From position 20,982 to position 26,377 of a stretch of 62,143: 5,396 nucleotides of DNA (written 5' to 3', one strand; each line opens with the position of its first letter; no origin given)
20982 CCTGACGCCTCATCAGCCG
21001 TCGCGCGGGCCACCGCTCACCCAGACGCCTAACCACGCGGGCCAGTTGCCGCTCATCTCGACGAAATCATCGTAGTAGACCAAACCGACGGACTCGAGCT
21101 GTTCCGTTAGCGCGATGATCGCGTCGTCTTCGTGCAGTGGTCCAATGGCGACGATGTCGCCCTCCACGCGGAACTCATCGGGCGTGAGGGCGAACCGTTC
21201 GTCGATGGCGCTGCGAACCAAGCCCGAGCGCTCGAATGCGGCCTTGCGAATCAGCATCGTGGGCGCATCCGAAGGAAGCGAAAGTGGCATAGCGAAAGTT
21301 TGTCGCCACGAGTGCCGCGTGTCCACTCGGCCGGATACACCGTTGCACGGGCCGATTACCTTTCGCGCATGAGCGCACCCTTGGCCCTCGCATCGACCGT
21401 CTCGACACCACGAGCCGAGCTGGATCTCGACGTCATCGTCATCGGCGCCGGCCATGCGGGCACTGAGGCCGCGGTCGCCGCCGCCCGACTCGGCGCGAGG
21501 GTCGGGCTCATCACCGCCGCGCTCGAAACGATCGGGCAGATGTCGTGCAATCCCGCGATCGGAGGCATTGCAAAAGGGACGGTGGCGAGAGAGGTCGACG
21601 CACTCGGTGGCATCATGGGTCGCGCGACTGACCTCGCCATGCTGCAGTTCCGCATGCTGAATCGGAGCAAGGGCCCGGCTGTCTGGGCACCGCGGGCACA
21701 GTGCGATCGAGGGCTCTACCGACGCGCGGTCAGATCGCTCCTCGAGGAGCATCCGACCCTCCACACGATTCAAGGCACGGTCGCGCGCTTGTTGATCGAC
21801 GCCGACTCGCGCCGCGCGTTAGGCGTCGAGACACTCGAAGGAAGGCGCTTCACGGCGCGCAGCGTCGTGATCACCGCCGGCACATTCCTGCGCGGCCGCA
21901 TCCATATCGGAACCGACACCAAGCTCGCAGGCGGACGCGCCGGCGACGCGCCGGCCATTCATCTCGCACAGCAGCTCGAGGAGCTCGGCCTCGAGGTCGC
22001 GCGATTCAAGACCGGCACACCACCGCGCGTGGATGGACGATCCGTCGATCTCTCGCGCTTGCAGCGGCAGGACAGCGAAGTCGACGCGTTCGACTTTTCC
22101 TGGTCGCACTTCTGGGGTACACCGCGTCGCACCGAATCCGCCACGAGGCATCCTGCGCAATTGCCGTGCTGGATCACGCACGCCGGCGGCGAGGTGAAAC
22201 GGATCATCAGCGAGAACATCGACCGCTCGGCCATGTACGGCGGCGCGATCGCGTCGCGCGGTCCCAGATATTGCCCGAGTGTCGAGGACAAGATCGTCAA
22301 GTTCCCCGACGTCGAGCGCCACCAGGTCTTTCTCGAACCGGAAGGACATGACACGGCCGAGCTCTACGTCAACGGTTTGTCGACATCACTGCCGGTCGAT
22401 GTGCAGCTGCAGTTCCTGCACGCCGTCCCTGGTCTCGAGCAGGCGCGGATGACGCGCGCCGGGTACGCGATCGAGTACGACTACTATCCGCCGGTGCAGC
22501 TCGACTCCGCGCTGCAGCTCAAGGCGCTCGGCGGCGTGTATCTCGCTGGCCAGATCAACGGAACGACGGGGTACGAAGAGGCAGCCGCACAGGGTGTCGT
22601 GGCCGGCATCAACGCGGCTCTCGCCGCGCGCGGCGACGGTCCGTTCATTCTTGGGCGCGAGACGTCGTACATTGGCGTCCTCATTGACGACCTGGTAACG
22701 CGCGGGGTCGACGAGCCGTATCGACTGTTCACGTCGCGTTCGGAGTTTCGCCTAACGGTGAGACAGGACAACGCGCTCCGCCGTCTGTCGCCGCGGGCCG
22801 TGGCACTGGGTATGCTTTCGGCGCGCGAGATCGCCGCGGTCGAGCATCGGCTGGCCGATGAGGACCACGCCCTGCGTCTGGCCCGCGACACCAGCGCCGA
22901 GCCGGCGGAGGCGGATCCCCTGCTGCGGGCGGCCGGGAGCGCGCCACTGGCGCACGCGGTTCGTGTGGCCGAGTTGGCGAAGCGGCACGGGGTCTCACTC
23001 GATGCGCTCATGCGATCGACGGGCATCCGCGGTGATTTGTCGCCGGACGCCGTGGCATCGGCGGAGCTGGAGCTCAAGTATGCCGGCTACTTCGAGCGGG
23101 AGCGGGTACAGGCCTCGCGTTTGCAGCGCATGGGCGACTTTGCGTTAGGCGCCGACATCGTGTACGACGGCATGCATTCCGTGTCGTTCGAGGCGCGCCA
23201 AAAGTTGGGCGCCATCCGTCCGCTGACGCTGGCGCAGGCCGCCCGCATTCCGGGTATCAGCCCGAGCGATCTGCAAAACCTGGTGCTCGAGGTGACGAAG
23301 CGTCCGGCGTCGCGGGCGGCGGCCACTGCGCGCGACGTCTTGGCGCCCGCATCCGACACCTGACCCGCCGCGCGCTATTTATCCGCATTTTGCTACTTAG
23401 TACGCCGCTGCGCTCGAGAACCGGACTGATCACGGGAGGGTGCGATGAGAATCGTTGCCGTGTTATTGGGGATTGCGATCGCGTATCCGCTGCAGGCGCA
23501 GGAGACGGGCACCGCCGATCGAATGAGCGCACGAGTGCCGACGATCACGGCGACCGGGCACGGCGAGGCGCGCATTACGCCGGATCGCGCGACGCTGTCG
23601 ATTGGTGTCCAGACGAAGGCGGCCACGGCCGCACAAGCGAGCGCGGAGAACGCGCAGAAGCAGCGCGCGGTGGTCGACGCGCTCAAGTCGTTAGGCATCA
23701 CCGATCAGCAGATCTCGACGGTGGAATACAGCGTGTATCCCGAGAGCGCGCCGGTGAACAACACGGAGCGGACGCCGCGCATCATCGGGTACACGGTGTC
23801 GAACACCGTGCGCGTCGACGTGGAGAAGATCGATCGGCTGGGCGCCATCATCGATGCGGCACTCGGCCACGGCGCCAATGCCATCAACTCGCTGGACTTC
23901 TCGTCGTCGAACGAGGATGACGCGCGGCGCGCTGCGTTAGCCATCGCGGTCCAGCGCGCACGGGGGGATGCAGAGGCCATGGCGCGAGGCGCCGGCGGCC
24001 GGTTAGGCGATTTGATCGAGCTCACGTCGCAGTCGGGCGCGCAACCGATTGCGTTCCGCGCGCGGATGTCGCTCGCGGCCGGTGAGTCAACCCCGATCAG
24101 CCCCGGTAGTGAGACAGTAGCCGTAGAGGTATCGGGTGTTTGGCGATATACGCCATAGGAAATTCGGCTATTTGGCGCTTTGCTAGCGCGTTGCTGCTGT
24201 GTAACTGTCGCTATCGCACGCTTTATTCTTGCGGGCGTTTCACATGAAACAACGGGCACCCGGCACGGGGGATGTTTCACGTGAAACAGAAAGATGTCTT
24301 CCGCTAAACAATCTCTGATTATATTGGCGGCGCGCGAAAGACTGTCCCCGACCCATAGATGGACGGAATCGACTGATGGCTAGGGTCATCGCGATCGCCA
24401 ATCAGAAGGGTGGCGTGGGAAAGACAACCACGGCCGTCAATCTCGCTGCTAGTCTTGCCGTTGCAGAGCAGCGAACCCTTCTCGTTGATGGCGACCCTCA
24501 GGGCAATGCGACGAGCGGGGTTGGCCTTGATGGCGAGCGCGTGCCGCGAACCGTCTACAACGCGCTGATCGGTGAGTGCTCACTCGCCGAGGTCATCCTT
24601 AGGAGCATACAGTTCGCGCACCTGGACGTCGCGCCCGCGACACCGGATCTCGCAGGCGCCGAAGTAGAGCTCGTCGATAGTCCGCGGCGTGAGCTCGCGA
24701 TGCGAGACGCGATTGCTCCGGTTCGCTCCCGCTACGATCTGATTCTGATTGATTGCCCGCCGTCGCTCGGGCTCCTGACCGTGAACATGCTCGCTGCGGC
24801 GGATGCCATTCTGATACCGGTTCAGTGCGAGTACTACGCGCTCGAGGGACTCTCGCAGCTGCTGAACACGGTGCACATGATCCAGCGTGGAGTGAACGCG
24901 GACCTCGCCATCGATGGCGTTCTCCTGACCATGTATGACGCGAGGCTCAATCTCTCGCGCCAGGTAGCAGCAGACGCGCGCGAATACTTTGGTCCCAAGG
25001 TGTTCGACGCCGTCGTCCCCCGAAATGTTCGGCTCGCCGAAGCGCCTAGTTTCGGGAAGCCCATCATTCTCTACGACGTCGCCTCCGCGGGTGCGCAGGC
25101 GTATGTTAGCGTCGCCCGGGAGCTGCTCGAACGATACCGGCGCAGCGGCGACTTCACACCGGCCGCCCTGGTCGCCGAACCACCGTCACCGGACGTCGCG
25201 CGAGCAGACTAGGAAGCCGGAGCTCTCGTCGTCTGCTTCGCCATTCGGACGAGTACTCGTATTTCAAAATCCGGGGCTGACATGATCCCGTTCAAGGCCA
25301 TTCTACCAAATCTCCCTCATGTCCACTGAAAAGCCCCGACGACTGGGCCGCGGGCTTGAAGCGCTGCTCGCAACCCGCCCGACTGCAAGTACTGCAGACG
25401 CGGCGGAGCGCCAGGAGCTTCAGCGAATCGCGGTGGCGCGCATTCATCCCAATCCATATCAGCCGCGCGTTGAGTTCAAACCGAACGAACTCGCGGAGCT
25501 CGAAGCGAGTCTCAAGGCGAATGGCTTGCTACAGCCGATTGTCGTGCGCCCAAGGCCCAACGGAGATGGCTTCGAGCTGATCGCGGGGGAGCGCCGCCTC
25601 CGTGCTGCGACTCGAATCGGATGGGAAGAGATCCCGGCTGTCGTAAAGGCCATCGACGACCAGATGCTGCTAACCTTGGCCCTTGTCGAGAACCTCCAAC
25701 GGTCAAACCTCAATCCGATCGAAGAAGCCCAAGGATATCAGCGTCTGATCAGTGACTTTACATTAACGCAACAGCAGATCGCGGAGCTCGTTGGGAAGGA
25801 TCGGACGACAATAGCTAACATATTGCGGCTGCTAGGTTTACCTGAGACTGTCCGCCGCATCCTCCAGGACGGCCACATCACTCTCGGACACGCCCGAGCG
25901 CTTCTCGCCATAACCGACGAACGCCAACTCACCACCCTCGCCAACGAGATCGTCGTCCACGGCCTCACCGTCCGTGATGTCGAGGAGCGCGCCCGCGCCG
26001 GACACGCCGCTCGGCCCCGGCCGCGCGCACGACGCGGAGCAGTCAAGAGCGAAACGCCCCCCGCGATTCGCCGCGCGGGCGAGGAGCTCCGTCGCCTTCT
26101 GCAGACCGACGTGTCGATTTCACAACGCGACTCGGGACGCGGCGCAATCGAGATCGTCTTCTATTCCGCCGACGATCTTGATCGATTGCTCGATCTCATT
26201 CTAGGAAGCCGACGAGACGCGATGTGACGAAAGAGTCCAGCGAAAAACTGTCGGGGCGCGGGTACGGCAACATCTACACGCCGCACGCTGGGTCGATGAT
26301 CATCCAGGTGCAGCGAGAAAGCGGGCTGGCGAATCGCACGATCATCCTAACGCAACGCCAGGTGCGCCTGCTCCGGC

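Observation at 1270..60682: Heptamer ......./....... (consensus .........) occurs about once per 1.2 kb and is written into genes on both strands through rare codons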

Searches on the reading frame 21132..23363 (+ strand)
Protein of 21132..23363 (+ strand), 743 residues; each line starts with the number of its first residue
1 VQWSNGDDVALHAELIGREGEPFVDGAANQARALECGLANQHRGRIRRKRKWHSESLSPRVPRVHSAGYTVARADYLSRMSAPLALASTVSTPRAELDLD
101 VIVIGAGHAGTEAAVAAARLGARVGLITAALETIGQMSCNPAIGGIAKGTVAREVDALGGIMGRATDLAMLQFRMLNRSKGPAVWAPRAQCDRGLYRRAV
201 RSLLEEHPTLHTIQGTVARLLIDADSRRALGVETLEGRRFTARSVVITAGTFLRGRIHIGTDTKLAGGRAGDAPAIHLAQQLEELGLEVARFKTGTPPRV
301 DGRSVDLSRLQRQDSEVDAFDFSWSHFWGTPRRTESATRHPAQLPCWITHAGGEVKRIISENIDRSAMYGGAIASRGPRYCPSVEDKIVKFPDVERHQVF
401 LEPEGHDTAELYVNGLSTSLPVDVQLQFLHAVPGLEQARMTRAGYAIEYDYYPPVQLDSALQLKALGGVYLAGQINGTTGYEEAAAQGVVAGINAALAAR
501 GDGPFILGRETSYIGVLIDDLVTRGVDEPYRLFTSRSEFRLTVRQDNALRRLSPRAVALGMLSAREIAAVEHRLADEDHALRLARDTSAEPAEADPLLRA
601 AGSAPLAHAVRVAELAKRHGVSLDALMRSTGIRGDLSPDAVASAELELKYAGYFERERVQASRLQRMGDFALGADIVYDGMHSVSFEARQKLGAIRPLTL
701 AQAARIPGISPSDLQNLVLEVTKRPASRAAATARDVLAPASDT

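Call 9: search_protein_families(library=pfam, proteins=[window:21132-23363:+])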
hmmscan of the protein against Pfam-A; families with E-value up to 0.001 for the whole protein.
window:21132-23363:+ (743 aa): 7 families
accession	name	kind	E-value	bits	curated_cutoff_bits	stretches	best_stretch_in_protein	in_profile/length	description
PF01134.28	GIDA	-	1.6e-147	492.1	22.1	1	100-501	1-389/391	Glucose inhibited division protein A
PF13932.14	SAM_GIDA_C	-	2.9e-17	62.6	27.1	1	663-717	2-56/57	tRNA modifying enzyme MnmG/GidA C-terminal helical bundle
PF21680.2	GIDA_C_1st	-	2.2e-10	41.6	24.7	1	568-658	5-96/96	tRNA modifying enzyme MnmG/GidA C-terminal helical domain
PF12831.13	FAD_oxidored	-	1.2e-06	28.5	27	1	100-164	1-63/416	FAD dependent oxidoreductase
PF07992.20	Pyr_redox_2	-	1.8e-05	24.7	26.1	1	100-147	2-50/291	Pyridine nucleotide-disulphide oxidoreductase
PF00890.30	FAD_binding_2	-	0.00023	20.9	20.4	0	100-133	1-34/414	FAD binding domain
PF01262.27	AlaDh_PNT_C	-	0.00027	20.9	23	1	100-134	30-64/214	Alanine dehydrogenase/PNT, C-terminal domain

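Call 10: find_related_loci(query=window:21132-23363:+, collection=genome_contigs, flank=10000)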
Query window:21132-23363:+ (743 aa) in genome_contigs; peptide patterns used: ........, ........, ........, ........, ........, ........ (x = any residue, [..] = any of these).
599 stretches matched a pattern (row limit reached: there are more); 520 encode a relative of the query (tblastn E <= 1e-3); the best 80 are kept; 80 distinct loci.
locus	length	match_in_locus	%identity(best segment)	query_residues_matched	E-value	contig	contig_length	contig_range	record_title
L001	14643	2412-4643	90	1-743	0e+0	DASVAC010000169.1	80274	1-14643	MAG TPA_asm: Gemmatimonadaceae bacterium isolate SMAG_U1941 k141_277335, whole genome shotgun sequence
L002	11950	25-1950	82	94-735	0e+0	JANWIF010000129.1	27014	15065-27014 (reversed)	MAG: Gemmatimonadaceae bacterium isolate CRAIB_MAG34 c_000000086972, whole genome shotgun sequence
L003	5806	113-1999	78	96-724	0e+0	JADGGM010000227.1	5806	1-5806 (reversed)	MAG: Gemmatimonadaceae bacterium isolate HOG34 NODE_9447_length_5806_cov_10.717189, whole genome shotgun sequence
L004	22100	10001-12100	70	7-724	0e+0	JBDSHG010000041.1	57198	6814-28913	MAG: Gemmatimonadaceae bacterium isolate cluster1_bin.270 k127_3308933, whole genome shotgun sequence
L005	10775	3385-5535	69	1-724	0e+0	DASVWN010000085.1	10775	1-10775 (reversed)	MAG TPA_asm: Gemmatimonadaceae bacterium isolate SMAG_U2549 k141_158495, whole genome shotgun sequence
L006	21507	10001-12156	73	4-726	0e+0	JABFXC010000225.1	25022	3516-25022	MAG: Gemmatimonadaceae bacterium isolate Bin5.19 NODE_475_length_25022_cov_5.754201, whole genome shotgun sequence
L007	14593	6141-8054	75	89-724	0e+0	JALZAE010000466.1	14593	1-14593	MAG: Gemmatimonadota bacterium isolate KAP bin83 SD1490-92_k127_1665870, whole genome shotgun sequence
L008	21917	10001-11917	73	86-724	0e+0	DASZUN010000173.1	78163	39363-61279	MAG TPA_asm: Gemmatimonadaceae bacterium isolate SMAG_U6106 k141_654592, whole genome shotgun sequence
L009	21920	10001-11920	71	76-724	0e+0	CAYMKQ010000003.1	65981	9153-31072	MAG TPA_asm: uncultured Gemmatimonadaceae bacterium isolate SRP136066_co1_213 genome assembly, contig: NODE_261_length_6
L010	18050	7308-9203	75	95-726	0e+0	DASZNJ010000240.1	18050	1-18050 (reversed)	MAG TPA_asm: Gemmatimonadaceae bacterium isolate SMAG_U5915 k141_57035, whole genome shotgun sequence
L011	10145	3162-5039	72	96-721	0e+0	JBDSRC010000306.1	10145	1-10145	MAG: Gemmatimonadaceae bacterium isolate cluster1_bin.501 k127_11052962, whole genome shotgun sequence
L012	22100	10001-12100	66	7-721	0e+0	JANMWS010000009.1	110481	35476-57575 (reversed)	MAG: Gemmatimonadales bacterium isolate OTE_88_metabat_248 OTE_88_k141_7344, whole genome shotgun sequence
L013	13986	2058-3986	73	76-724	0e+0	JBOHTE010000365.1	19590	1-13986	MAG: Gemmatimonadaceae bacterium isolate TC-S_concoct.bin.243 k127_2272625, whole genome shotgun sequence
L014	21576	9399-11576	64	2-721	0e+0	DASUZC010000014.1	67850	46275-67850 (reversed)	MAG TPA_asm: Gemmatimonadaceae bacterium isolate SMAG_U1912 k141_5584, whole genome shotgun sequence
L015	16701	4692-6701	71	90-723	0e+0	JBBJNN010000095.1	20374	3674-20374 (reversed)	MAG: Gemmatimonadaceae bacterium isolate RUP_SRG_05 MBC-RUP_F0-S0_1143, whole genome shotgun sequence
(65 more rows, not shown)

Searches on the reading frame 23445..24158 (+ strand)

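Call 9: search_protein_families(library=pfam, proteins=[window:23445-24158:+])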
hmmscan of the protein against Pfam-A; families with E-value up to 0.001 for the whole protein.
window:23445-24158:+ (237 aa): 1 family
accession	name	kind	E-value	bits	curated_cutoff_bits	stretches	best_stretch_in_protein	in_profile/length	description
PF04402.19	SIMPL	-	1.7e-49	169.3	25.2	1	34-233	1-205/205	Protein of unknown function (DUF541)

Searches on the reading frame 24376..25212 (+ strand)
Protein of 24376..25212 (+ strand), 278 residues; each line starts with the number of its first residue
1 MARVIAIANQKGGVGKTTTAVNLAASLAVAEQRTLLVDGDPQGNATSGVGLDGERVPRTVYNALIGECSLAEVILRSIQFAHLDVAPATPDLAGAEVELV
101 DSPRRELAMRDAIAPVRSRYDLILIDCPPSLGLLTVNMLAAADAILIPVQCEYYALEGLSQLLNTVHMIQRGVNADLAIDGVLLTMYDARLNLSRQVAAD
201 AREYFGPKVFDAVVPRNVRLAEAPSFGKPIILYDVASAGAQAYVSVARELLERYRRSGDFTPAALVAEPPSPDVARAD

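Call 9: search_protein_families(library=pfam, proteins=[window:24376-25212:+])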
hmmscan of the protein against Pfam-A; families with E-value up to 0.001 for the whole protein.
window:24376-25212:+ (278 aa): 8 families
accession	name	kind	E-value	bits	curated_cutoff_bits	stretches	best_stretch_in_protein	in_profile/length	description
PF13614.12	AAA_31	-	2.1e-63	213.9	27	1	3-179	2-177/177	AAA domain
PF01656.29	CbiA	-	3.6e-28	98.5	25.4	1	5-230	1-125/125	CobQ/CobB/MinD/ParA nucleotide binding domain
PF10609.15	ParA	-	2.8e-09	37.2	27.1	1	2-132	3-124/246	NUBPL iron-transfer P-loop NTPase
PF09140.17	MipZ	-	2.8e-09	37.1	20.7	1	3-40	1-38/262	ATPase MipZ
PF06564.18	CBP_BcsQ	-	2e-07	31.2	21.3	0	4-41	3-40/234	Cellulose biosynthesis protein BcsQ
PF00142.24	Fer4_NifH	-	1.7e-06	28.1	25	1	10-53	7-49/271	4Fe-4S iron sulfur cluster binding proteins, NifH/frxC family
PF02374.21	ArsA_ATPase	-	8.6e-06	25.6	24.3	1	10-46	8-44/305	Anion-transporting ATPase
PF07015.17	VirC1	-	0.00064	19.6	24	0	4-40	3-39/231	VirC1 protein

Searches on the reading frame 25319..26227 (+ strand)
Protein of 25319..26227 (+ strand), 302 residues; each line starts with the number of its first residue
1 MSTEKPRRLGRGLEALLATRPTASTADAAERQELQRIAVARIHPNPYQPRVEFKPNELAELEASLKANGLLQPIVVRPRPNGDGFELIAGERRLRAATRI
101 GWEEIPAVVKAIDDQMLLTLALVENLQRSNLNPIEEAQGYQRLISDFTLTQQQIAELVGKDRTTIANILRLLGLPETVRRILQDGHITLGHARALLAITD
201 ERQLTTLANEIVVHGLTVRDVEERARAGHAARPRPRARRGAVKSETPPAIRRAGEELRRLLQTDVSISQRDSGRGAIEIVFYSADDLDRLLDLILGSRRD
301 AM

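Call 20: search_protein_families(library=pfam, proteins=[window:25319-26227:+])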
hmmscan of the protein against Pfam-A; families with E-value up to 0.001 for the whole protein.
window:25319-26227:+ (302 aa): 3 families
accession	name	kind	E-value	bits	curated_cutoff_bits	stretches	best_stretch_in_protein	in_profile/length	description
PF17762.8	HTH_ParB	-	8e-36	122.7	22.6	1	130-226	2-98/102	ParB HTH domain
PF02195.25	ParB_N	-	9.1e-32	109.4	26.3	1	32-127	1-95/95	ParB N-terminal domain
PF23552.2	ParB_C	-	3.7e-08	33.1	23.8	1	248-294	3-49/50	ParB dimerisation domain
